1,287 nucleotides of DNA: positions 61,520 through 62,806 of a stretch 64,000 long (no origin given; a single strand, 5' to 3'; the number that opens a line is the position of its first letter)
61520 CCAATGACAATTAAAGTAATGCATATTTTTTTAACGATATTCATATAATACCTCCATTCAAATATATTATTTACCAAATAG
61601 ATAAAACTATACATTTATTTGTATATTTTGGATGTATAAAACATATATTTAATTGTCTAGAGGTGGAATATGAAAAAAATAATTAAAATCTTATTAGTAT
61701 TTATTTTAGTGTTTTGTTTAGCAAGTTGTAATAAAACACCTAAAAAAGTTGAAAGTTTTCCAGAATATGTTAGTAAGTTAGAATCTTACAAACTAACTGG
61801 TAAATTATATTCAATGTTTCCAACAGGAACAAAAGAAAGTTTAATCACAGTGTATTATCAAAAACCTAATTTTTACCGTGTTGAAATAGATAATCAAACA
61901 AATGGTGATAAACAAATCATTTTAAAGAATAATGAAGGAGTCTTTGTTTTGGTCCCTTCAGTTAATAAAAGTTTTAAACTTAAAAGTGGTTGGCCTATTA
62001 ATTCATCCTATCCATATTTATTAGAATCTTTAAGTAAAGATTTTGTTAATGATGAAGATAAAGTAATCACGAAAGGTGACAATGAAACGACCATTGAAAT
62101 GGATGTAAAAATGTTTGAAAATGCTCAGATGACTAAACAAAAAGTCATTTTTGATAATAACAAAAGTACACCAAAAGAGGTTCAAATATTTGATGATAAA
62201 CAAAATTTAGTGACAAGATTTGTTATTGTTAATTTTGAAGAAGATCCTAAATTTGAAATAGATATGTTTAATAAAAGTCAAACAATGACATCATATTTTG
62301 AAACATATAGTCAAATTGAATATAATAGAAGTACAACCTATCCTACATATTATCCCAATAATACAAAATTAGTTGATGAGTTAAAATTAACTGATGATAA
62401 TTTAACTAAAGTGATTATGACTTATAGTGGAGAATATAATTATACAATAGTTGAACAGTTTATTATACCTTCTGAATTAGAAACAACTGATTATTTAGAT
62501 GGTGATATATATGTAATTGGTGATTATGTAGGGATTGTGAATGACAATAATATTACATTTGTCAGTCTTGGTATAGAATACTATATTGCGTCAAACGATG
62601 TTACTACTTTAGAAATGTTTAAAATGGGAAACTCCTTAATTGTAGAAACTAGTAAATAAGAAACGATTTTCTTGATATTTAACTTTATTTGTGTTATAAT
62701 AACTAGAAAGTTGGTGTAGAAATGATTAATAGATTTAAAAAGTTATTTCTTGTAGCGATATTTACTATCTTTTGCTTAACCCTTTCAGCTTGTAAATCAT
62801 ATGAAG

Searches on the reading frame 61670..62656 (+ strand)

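Call 33: search_protein_families(library=pfam, proteins=[window:61670-62656:+], max_evalue=0.0001)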
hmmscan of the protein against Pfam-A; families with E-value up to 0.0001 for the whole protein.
window:61670-62656:+ (329 aa): 0 families

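Call 61: search_protein_families(library=ncbifam, proteins=[window:61670-62656:+], max_evalue=0.001)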
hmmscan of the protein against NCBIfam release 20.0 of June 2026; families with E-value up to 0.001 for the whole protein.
window:61670-62656:+ (329 aa): 2 families
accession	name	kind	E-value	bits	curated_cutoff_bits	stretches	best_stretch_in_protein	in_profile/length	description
NF041287.1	lipo_GerS_rel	equivalog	1.7e-08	34.4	100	1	4-200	4-201/201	germination lipoprotein GerS-related protein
NF041286.1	lipo_GerS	equivalog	1.7e-08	34.1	175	1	4-191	6-191/196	germination lipoprotein GerS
